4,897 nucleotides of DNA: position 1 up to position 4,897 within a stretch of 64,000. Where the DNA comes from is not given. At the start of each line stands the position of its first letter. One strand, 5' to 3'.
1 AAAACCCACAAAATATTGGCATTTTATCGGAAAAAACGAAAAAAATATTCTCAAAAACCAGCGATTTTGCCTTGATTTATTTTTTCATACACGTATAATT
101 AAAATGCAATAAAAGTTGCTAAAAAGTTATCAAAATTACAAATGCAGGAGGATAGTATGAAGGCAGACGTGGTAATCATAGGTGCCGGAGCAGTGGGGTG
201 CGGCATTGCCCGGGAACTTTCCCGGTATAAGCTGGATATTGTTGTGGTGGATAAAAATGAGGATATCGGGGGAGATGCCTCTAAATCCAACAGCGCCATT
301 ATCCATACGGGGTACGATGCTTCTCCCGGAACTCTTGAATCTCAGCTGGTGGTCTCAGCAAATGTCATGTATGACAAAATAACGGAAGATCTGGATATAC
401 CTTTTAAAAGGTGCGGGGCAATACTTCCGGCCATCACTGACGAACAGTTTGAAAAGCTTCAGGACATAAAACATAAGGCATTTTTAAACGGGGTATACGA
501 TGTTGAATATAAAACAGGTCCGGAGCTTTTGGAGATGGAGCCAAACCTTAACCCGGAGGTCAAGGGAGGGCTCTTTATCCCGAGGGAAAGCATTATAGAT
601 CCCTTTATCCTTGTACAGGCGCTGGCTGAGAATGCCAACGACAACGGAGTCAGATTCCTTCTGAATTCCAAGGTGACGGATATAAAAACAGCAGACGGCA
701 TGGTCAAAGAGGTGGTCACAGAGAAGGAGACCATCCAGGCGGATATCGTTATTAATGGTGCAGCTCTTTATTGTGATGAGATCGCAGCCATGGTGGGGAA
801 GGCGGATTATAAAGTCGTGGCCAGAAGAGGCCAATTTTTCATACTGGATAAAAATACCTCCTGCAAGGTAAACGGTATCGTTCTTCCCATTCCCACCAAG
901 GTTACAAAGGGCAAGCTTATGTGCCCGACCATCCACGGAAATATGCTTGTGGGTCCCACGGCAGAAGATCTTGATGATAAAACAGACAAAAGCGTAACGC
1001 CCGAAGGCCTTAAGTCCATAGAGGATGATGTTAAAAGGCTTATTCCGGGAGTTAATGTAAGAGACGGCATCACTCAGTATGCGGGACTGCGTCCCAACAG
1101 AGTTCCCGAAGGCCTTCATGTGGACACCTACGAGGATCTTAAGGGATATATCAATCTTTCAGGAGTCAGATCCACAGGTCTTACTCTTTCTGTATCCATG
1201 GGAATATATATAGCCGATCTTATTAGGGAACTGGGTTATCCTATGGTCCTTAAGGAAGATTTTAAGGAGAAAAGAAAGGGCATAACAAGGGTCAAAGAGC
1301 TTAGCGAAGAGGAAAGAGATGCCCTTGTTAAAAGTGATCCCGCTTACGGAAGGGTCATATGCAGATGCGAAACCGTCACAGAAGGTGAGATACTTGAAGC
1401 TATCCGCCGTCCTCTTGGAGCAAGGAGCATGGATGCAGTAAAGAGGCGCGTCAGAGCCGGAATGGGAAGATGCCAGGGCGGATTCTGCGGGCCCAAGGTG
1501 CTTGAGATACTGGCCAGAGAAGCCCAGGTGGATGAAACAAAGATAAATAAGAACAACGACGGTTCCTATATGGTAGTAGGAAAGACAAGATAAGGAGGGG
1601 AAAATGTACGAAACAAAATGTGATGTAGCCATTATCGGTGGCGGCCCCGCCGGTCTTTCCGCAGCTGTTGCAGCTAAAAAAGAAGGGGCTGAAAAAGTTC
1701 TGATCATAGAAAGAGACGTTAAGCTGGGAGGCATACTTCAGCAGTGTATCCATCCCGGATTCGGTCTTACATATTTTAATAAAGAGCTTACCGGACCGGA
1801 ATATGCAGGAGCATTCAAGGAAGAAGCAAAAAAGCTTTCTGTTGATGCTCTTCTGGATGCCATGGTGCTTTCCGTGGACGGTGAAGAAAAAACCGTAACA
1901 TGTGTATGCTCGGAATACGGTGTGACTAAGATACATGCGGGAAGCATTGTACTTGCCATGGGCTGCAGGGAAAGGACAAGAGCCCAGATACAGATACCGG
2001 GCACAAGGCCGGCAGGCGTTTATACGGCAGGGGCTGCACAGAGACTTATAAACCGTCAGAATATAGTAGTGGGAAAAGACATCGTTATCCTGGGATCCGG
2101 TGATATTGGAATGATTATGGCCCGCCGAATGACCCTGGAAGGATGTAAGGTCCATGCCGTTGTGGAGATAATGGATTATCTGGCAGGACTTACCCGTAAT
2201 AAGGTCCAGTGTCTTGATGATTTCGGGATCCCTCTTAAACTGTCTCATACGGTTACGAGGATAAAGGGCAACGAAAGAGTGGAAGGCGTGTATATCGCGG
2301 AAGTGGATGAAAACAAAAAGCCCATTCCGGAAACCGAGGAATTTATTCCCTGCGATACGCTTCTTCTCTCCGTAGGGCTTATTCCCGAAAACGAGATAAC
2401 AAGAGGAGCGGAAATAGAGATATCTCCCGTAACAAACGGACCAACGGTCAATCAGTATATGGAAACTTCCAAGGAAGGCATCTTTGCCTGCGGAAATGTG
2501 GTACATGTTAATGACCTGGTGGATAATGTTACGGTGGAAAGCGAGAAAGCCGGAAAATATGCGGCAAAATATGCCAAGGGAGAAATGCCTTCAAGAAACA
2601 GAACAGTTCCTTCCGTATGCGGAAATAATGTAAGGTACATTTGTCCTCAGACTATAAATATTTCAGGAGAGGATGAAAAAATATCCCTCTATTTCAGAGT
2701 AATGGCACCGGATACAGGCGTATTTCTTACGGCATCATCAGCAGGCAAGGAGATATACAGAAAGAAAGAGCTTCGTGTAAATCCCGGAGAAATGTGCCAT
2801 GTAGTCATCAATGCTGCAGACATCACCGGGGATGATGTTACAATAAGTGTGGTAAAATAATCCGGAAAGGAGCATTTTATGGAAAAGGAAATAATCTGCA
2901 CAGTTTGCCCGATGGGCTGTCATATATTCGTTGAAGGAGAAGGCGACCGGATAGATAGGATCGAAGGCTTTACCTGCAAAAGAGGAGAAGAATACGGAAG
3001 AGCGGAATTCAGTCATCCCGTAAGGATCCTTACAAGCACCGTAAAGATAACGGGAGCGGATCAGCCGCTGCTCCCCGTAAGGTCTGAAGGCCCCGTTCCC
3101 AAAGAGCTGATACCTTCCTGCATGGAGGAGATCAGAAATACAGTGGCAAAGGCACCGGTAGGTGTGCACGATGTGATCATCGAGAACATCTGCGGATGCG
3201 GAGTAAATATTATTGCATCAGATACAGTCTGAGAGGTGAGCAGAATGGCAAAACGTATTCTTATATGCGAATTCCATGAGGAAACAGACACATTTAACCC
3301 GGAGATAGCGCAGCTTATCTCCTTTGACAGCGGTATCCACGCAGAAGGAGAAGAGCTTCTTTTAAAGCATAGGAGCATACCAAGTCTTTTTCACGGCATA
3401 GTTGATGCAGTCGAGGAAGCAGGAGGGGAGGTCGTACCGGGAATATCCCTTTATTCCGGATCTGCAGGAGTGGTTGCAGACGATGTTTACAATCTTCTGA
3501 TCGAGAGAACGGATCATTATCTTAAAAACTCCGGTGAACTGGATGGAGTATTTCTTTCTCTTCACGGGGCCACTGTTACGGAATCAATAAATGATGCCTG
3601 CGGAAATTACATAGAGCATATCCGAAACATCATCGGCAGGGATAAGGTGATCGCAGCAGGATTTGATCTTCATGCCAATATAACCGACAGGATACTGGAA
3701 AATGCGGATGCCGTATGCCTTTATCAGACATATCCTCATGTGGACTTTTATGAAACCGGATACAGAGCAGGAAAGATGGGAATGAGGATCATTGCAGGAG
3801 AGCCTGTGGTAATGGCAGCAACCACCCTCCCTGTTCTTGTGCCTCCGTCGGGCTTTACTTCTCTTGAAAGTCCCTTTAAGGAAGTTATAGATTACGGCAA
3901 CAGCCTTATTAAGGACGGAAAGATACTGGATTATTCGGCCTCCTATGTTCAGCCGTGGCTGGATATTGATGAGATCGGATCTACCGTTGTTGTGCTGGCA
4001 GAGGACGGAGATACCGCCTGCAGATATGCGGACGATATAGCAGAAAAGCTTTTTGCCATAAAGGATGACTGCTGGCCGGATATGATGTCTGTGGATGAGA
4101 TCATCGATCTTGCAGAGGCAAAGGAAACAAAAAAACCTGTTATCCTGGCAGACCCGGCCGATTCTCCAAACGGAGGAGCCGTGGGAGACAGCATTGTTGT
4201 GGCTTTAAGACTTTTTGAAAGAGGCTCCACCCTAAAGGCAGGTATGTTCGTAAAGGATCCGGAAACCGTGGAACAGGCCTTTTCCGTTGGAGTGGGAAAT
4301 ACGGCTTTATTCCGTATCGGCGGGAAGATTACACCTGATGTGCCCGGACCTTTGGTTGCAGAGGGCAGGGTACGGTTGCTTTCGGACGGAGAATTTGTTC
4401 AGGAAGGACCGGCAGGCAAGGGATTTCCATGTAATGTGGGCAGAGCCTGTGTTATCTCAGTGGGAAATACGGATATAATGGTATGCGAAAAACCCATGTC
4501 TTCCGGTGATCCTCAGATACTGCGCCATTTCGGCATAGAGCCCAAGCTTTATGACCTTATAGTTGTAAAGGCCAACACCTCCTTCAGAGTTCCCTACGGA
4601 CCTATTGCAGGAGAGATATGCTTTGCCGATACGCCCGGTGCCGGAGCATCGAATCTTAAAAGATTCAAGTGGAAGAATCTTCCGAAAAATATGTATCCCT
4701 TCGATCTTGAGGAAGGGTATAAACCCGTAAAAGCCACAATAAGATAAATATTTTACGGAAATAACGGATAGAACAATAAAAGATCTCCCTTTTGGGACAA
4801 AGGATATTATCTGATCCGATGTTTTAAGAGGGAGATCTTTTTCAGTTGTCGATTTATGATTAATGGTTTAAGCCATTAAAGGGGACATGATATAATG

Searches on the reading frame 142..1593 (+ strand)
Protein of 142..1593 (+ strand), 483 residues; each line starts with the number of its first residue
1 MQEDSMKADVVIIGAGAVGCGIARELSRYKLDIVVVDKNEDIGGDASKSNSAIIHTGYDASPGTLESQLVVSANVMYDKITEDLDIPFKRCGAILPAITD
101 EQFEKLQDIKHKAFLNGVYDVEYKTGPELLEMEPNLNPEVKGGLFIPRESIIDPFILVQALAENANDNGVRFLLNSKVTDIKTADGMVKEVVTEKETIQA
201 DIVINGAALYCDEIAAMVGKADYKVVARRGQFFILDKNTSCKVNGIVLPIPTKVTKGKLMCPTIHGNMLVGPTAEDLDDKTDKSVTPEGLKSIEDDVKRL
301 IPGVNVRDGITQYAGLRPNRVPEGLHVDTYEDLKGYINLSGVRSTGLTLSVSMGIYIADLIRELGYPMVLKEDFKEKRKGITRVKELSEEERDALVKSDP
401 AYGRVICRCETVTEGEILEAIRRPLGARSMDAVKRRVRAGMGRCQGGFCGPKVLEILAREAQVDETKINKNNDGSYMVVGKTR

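Call 72: search_protein_families(library=pfam, proteins=[window:142-1593:+], max_evalue=0.00001)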
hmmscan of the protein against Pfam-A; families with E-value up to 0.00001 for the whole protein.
window:142-1593:+ (483 aa): 9 families
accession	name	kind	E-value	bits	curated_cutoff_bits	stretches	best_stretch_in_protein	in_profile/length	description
PF01266.30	DAO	-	5.8e-65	220.6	27.9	1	9-360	1-353/353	FAD dependent oxidoreductase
PF04324.20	Fer2_BFD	-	1.2e-15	58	26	1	405-459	1-50/50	BFD-like [2Fe-2S] binding domain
PF07992.20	Pyr_redox_2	-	8.4e-09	35.7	26.1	0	9-44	2-37/291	Pyridine nucleotide-disulphide oxidoreductase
PF00070.33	Pyr_redox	-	2e-08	35.1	22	0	159-194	44-80/82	Pyridine nucleotide-disulphide oxidoreductase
PF13450.12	NAD_binding_8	-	9.5e-08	32.7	21.9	1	12-49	1-38/68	NAD(P)-binding Rossmann-like domain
PF12831.13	FAD_oxidored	-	3.6e-07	30.3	27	1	9-206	1-143/416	FAD dependent oxidoreductase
PF03486.20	HI0933_like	-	4.6e-06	26.7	50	0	9-43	2-36/244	HI0933-like protein Rossmann domain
PF05834.18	Lycopene_cycl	-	9.6e-06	25.3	23.4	0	9-42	1-36/380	Lycopene cyclase protein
PF02254.24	TrkA_N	-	9.8e-06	26.3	23.8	0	10-66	1-56/116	TrkA-N domain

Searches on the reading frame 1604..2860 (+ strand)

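Call 72: search_protein_families(library=pfam, proteins=[window:1604-2860:+], max_evalue=0.00001)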
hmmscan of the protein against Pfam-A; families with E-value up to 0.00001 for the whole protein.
window:1604-2860:+ (418 aa): 9 families
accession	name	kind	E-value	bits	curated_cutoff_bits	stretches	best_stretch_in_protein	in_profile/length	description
PF07992.20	Pyr_redox_2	-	6e-33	114.9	26.1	1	7-303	2-281/291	Pyridine nucleotide-disulphide oxidoreductase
PF13738.12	Pyr_redox_3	-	9.5e-12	45.2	30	1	10-40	2-31/305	Pyridine nucleotide-disulphide oxidoreductase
PF00070.33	Pyr_redox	-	1.1e-10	42.3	22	0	160-231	2-79/82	Pyridine nucleotide-disulphide oxidoreductase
PF12831.13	FAD_oxidored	-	8.7e-09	35.6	27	1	7-60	1-53/416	FAD dependent oxidoreductase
PF13450.12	NAD_binding_8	-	1.5e-08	35.2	21.9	1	10-55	1-45/68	NAD(P)-binding Rossmann-like domain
PF01946.23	Thi4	-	9.8e-08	32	26.2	1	5-43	17-55/235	Thi4 family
PF03486.20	HI0933_like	-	9.1e-07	29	50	0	7-42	2-36/244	HI0933-like protein Rossmann domain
PF00890.30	FAD_binding_2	-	3.2e-06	27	20.4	1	7-43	1-36/414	FAD binding domain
PF01266.30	DAO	-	5e-06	26.7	27.9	0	7-42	1-35/353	FAD dependent oxidoreductase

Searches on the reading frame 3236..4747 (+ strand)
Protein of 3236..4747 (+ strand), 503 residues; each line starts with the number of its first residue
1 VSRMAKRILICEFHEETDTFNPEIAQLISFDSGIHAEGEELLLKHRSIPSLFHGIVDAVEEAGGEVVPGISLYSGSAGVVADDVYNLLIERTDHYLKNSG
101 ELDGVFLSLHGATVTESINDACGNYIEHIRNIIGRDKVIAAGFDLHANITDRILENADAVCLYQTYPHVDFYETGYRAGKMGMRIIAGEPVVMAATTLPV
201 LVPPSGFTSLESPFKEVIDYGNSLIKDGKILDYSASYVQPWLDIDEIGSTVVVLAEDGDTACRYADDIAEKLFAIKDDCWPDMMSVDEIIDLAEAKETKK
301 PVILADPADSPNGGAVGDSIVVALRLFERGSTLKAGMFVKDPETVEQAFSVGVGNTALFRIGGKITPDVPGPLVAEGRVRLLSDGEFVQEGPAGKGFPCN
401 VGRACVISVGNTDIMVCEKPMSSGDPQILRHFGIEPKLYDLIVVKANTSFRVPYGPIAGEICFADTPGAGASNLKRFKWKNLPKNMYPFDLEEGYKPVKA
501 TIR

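Call 72: search_protein_families(library=pfam, proteins=[window:3236-4747:+], max_evalue=0.00001)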
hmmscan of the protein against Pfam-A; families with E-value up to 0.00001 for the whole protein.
window:3236-4747:+ (503 aa): 2 families
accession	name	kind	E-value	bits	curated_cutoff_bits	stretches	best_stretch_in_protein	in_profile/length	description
PF07364.17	DUF1485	-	1.8e-67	228.1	22.8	1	7-293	1-289/290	Metallopeptidase family M81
PF07171.17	MlrC_C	-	3.9e-41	141.6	27.2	1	304-481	1-178/178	MlrC C-terminus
